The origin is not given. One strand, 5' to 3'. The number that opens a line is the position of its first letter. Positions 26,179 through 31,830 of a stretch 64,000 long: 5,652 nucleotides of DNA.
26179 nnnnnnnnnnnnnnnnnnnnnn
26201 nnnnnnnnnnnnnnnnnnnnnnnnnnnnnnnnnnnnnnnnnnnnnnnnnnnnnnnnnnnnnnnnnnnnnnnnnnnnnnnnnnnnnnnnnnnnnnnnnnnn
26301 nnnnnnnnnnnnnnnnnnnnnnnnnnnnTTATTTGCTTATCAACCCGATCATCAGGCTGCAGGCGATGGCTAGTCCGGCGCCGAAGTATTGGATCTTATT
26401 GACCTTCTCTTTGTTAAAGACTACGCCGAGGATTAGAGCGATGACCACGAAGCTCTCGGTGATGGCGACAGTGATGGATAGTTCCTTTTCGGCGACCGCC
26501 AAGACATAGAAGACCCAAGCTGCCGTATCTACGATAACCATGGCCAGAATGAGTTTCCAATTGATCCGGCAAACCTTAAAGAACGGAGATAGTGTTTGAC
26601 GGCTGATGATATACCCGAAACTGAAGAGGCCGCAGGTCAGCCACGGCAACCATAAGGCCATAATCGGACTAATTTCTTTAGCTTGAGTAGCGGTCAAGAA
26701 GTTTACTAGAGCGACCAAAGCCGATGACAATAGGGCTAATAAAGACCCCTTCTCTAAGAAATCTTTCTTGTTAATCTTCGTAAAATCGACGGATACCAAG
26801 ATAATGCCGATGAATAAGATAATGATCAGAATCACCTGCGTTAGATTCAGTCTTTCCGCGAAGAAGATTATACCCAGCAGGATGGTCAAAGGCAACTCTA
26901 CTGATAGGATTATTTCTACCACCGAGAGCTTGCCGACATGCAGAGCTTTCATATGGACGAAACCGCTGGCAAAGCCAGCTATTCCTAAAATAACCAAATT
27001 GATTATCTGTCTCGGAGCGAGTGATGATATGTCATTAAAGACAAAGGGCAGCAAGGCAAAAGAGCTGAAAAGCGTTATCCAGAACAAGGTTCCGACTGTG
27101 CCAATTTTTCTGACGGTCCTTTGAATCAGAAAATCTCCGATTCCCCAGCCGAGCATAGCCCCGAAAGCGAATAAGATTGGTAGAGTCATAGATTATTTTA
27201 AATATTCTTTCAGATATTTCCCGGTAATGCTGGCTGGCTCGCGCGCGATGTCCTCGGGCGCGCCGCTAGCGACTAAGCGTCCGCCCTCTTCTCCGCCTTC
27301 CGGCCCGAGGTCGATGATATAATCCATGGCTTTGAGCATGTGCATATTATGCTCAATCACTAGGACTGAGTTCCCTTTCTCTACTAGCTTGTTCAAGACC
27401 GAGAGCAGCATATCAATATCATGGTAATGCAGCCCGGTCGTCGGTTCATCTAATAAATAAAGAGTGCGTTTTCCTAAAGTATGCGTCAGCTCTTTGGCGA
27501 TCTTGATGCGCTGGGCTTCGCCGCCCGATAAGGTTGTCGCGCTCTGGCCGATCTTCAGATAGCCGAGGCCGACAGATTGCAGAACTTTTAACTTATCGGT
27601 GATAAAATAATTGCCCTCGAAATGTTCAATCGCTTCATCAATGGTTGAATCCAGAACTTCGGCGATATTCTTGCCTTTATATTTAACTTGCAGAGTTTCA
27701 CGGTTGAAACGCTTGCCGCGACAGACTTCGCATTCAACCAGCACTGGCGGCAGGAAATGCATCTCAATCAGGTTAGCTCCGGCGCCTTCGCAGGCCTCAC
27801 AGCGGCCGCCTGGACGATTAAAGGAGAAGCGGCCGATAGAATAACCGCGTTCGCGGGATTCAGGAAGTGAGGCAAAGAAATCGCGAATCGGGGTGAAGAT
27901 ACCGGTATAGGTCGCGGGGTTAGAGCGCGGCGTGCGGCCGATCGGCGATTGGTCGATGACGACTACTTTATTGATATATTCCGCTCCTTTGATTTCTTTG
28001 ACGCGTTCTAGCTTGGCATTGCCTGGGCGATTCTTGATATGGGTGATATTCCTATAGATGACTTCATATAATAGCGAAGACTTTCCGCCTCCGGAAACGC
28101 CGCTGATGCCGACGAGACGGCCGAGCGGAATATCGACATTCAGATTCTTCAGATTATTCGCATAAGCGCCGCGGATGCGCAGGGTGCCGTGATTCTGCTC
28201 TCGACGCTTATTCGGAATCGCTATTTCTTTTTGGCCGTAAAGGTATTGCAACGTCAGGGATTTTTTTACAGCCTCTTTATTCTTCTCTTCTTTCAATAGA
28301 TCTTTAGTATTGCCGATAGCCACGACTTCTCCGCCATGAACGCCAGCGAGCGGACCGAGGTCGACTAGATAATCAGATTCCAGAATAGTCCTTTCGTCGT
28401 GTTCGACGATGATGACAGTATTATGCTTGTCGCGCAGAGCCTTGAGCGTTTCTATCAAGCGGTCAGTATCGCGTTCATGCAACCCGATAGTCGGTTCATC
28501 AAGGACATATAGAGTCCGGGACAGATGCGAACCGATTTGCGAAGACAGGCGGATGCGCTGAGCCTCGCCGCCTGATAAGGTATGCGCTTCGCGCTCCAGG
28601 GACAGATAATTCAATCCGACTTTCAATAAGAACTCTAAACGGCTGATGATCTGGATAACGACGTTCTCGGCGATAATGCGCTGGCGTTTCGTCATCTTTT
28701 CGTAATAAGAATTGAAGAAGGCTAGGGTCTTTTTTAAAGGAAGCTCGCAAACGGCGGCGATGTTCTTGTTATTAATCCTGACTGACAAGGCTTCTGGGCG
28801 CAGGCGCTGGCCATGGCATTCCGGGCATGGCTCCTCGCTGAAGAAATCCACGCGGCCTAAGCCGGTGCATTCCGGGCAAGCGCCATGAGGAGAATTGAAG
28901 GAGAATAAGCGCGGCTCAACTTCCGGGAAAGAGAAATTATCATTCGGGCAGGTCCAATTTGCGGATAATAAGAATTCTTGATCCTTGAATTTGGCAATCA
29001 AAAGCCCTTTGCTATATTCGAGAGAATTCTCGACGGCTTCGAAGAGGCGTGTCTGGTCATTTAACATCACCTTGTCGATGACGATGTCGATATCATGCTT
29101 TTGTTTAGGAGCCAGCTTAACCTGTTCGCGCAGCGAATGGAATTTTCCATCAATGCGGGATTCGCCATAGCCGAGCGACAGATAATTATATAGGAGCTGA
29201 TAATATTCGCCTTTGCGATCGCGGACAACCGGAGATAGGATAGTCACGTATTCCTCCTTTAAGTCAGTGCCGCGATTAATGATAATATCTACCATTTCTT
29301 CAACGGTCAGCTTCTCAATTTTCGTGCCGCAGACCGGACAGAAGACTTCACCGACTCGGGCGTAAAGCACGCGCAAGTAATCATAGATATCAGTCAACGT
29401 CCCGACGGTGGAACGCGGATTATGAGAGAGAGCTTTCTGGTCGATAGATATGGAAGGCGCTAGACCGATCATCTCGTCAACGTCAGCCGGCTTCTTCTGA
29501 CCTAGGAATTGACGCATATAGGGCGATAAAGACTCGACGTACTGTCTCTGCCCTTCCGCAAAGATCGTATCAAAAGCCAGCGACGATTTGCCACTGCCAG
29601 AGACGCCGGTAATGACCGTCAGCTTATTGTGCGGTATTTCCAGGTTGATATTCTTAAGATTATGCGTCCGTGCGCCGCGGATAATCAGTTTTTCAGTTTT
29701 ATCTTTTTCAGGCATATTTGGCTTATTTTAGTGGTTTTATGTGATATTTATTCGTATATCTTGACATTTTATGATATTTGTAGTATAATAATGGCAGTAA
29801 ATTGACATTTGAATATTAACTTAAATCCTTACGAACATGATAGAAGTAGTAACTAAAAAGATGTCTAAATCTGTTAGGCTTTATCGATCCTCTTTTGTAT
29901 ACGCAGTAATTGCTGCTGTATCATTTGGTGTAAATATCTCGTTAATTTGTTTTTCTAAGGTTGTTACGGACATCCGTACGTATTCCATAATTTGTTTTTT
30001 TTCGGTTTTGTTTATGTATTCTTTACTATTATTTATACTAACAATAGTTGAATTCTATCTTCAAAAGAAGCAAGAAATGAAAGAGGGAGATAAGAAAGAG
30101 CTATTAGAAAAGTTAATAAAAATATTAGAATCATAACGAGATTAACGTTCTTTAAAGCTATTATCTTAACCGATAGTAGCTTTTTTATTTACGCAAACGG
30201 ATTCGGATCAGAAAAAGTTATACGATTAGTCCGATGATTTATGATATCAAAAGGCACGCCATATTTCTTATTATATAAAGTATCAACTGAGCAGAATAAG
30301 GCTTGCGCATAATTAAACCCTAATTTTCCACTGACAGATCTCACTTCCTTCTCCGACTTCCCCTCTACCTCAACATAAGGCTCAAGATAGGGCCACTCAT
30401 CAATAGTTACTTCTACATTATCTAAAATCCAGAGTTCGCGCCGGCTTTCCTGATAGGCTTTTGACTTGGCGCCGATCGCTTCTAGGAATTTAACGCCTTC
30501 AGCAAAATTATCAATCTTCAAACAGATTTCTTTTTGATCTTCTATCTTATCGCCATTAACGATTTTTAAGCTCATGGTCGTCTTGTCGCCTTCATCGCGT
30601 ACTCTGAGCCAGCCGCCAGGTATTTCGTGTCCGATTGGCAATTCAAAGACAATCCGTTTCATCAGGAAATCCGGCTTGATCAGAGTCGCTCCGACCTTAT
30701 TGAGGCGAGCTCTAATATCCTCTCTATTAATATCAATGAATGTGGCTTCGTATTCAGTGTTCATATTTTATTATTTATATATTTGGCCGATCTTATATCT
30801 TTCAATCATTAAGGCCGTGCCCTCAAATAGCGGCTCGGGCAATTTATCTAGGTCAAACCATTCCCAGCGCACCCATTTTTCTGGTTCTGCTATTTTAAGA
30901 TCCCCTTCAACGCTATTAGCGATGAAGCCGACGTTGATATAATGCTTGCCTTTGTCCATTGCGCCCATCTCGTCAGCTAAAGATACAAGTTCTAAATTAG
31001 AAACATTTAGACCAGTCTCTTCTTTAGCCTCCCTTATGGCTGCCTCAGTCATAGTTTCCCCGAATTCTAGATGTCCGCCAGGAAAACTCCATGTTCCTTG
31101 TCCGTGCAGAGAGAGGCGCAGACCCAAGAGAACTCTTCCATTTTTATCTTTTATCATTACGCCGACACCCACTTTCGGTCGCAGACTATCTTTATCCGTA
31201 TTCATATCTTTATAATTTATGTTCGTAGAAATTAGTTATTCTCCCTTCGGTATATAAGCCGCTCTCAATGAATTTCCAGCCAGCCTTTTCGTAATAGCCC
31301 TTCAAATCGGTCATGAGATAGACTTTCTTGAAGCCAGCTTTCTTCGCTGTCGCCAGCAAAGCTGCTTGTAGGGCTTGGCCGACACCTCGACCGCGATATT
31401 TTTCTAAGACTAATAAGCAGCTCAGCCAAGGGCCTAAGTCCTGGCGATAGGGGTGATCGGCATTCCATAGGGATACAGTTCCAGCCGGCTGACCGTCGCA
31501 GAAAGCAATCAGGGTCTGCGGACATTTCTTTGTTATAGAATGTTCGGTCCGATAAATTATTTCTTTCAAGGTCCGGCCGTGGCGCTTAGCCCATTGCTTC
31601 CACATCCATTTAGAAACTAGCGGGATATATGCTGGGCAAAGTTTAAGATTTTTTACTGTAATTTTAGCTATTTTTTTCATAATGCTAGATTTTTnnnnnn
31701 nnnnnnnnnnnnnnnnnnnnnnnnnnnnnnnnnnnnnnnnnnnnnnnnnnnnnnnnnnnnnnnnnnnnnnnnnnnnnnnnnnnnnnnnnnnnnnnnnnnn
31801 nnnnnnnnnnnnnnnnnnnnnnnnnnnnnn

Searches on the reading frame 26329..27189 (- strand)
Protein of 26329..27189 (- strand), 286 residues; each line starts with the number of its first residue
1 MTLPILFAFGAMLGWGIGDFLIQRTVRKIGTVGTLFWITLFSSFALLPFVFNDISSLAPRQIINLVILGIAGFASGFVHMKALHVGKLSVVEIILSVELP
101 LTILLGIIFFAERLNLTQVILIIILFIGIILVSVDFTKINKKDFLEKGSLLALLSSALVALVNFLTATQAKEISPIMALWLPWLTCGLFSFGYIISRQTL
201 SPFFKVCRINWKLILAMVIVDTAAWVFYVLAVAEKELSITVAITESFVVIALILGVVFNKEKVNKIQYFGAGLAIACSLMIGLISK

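Call 40: search_protein_families(library=pfam, proteins=[window:26329-27189:-])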
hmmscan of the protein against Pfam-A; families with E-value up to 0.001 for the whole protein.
window:26329-27189:- (286 aa): 2 families
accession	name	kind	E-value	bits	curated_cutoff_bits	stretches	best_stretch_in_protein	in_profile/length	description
PF00892.27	EamA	-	3e-29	102.4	28.2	2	4-133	3-134/135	EamA-like transporter family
PF10639.15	TMEM234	-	0.00039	20.9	30.1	1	204-280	35-111/113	Putative transmembrane family 234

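Call 64: find_homologous_proteins(query=window:26329-27189:-, max_evalue=1e-60)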
Query window:26329-27189:- (286 aa): 108 proteins with E <= 1e-60 among 8000 candidates.
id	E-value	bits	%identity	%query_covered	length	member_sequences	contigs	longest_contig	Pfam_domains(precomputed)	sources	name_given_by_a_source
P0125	2.3e-157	541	94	100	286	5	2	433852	PF00892.27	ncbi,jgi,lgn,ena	ncbi:MAG: DMT family transporter [Patescibacteria group bacterium]|jgi:drug/metabolite transporter (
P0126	3.1e-148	511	85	100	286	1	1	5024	PF00892.27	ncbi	-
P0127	3.8e-131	455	78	100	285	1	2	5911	PF00892.27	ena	-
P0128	1.5e-130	453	77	100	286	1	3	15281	PF00892.27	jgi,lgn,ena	jgi:drug/metabolite transporter (DMT)-like permease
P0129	1.4e-128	446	75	100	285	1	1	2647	PF00892.27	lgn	-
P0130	1.9e-115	403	70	99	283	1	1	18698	PF00892.27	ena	-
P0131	1.5e-111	391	66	100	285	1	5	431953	PF00892.27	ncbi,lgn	ncbi:MAG: DMT family transporter [Candidatus Falkowbacteria bacterium]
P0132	3.7e-110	386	66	100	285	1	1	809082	PF00892.27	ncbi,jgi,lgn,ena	ncbi:MAG: DMT family transporter [Patescibacteria group bacterium]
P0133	4.5e-110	386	62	100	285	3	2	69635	PF00892.27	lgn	-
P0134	2.8e-109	383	64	100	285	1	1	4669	PF00892.27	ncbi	-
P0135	1.5e-108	381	65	100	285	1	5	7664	PF00892.27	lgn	-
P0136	3.4e-107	376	64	100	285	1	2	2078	PF00892.27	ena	-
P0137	6.4e-107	375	64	100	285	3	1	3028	PF00892.27,PF06800.19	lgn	-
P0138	8.4e-107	375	63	100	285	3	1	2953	PF00892.27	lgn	-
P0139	8.7e-107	375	64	100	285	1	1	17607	PF00892.27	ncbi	-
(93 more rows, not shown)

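Call 65: find_encoding_contigs(protein=P0125, flank=3000, max_places=4)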
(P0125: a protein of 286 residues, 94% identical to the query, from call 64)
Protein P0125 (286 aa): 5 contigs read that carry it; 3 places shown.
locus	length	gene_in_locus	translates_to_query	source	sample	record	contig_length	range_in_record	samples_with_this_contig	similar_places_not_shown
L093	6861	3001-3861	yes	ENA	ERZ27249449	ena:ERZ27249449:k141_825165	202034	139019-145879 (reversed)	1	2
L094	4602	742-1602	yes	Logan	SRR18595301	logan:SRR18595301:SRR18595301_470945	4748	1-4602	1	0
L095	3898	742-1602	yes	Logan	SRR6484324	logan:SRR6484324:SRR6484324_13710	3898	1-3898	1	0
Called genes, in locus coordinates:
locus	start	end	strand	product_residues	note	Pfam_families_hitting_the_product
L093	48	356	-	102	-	-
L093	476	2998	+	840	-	PF00005:ABC_tran (faint), PF02463:SMC_N (faint), PF13555:AAA_29 (faint), PF20703:nSTAND1 (faint), PF13304:AAA_21 (faint), PF17760:UvrA_inter, PF00684:DnaJ_CXXCXGXG (faint)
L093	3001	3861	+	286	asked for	PF00892:EamA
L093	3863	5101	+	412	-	PF01541:GIY-YIG, PF27096:UvrC_M, PF08459:UvrC_RNaseH_dom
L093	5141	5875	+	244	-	PF04402:SIMPL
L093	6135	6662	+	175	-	PF00466:Ribosomal_L10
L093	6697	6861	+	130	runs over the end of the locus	PF16320:Ribosomal_L12_N, PF00542:Ribosomal_L12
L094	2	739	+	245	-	?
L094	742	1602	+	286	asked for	PF00892:EamA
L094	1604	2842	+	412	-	PF01541:GIY-YIG, PF27096:UvrC_M, PF08459:UvrC_RNaseH_dom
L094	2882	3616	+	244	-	PF04402:SIMPL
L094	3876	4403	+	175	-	PF00466:Ribosomal_L10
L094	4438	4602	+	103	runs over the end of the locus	?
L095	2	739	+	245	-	?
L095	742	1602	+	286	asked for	PF00892:EamA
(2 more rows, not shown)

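Call 66: find_encoding_contigs(protein=P0128, flank=3000, max_places=2)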
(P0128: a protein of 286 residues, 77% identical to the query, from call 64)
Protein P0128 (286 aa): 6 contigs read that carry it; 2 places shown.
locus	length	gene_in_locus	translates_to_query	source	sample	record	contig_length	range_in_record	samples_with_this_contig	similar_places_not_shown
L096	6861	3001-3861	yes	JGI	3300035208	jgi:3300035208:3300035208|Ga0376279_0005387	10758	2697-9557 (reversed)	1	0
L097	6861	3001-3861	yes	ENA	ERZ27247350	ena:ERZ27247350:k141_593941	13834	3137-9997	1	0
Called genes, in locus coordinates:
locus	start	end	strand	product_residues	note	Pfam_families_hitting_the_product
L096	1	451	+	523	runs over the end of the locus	-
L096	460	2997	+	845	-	PF00005:ABC_tran (faint), PF02463:SMC_N (faint), PF13191:AAA_16 (faint), PF13555:AAA_29 (faint), PF20703:nSTAND1 (faint), PF17760:UvrA_inter, PF00684:DnaJ_CXXCXGXG (faint)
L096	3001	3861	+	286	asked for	PF00892:EamA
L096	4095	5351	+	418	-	PF01541:GIY-YIG, PF27096:UvrC_M, PF08459:UvrC_RNaseH_dom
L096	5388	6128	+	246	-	PF04402:SIMPL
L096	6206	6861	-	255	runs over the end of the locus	PF13419:HAD_2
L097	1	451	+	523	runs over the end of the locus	-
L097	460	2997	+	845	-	PF00005:ABC_tran (faint), PF02463:SMC_N (faint), PF13191:AAA_16 (faint), PF13476:AAA_23 (faint), PF13555:AAA_29 (faint), PF20703:nSTAND1 (faint), PF17760:UvrA_inter, PF00684:DnaJ_CXXCXGXG (faint)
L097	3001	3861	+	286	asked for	PF00892:EamA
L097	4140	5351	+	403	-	PF01541:GIY-YIG, PF27096:UvrC_M, PF08459:UvrC_RNaseH_dom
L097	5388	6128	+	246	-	PF04402:SIMPL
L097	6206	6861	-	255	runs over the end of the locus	PF13419:HAD_2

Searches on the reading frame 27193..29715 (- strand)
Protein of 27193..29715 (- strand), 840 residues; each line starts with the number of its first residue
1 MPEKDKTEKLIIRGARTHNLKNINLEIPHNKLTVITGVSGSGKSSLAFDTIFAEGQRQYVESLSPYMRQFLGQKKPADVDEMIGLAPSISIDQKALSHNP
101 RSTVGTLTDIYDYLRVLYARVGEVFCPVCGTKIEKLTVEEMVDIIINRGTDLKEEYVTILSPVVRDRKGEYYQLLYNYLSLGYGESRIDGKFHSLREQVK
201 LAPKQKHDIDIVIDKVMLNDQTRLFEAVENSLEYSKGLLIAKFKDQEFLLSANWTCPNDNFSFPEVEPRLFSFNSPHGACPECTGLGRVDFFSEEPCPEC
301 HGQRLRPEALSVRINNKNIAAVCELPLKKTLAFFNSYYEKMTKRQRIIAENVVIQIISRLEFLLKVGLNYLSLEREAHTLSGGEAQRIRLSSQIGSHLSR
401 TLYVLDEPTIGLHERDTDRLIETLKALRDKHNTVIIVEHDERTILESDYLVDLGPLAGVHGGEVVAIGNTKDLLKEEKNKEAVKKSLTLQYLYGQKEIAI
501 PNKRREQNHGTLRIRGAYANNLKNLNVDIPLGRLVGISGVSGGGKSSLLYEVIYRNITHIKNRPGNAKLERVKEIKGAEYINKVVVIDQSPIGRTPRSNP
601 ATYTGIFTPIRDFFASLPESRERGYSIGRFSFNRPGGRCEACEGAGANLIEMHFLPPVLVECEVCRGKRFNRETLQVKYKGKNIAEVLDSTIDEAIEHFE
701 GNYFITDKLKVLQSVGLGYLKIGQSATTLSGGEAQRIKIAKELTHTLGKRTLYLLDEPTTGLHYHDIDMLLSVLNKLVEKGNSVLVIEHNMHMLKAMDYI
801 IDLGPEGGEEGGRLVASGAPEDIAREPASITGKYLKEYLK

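Call 40: search_protein_families(library=pfam, proteins=[window:27193-29715:-])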
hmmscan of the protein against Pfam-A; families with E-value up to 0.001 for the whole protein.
window:27193-29715:- (840 aa): 9 families
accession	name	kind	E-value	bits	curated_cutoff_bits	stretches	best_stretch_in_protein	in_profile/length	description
PF00005.33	ABC_tran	-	7.8e-23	82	25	1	711-760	91-137/137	ABC transporter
PF17760.6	UvrA_inter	-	7.8e-22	77.7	23.3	1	137-244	2-108/109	UvrA interaction domain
PF02463.25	SMC_N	-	6.9e-13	49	40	0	172-451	97-209/220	RecF/RecN/SMC N terminal domain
PF00684.25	DnaJ_CXXCXGXG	-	1.4e-05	25.7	32.7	0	277-303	41-64/65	DnaJ central domain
PF20703.3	nSTAND1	-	3.1e-05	24.2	27.1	0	16-47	19-50/379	Novel STAND NTPase 1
PF13555.12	AAA_29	-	7.7e-05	22.8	27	0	25-46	17-38/61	P-loop containing region of AAA domain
PF13304.12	AAA_21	-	0.0002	22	27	0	391-437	249-296/304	AAA domain, putative AbiEii toxin, Type IV TA system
PF13191.12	AAA_16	-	0.00042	21.3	32.6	0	31-54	25-47/167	AAA ATPase domain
PF03193.22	RsgA_GTPase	-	0.00074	19.8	30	0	15-47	92-123/174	RsgA GTPase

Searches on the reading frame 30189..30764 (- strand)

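Call 40: search_protein_families(library=pfam, proteins=[window:30189-30764:-])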
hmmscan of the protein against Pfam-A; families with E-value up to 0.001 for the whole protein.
window:30189-30764:- (191 aa): 1 family
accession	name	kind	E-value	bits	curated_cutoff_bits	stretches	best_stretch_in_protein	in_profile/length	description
PF01928.26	CYTH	-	1.5e-07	31.9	23.2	1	51-144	52-156/179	CYTH domain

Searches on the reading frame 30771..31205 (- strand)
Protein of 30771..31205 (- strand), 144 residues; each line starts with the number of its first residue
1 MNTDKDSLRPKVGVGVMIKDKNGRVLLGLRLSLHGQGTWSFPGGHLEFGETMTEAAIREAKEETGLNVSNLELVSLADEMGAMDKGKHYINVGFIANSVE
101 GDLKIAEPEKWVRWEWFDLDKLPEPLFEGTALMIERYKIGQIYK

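Call 40: search_protein_families(library=pfam, proteins=[window:30771-31205:-])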
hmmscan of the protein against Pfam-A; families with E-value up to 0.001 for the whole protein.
window:30771-31205:- (144 aa): 2 families
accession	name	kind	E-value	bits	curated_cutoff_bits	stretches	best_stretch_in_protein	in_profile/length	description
PF00293.34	NUDIX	-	4.4e-24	85.4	21.1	1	10-133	2-130/134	NUDIX domain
PF14815.12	NUDIX_4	-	7.2e-05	23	35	1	17-71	4-56/113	NUDIX domain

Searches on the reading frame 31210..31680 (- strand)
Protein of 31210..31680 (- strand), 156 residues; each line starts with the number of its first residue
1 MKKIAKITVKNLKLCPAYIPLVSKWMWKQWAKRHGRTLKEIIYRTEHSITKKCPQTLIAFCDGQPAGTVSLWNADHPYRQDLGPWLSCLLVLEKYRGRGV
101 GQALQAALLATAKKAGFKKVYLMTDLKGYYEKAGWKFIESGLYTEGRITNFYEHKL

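Call 40: search_protein_families(library=pfam, proteins=[window:31210-31680:-])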
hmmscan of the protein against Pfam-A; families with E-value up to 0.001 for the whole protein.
window:31210-31680:- (156 aa): 4 families
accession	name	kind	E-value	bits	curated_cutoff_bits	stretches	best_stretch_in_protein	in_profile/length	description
PF00583.31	Acetyltransf_1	-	1.3e-12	48.4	20.7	1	23-135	5-116/116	Acetyltransferase (GNAT) family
PF13508.13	Acetyltransf_7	-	5.8e-10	39.9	27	1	56-136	5-83/84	Acetyltransferase (GNAT) domain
PF13673.13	Acetyltransf_10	-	2.2e-07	31.3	23.6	1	40-145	15-117/128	Acetyltransferase (GNAT) domain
PF13527.13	Acetyltransf_9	-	0.00067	20.1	25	0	55-137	42-126/127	Acetyltransferase (GNAT) domain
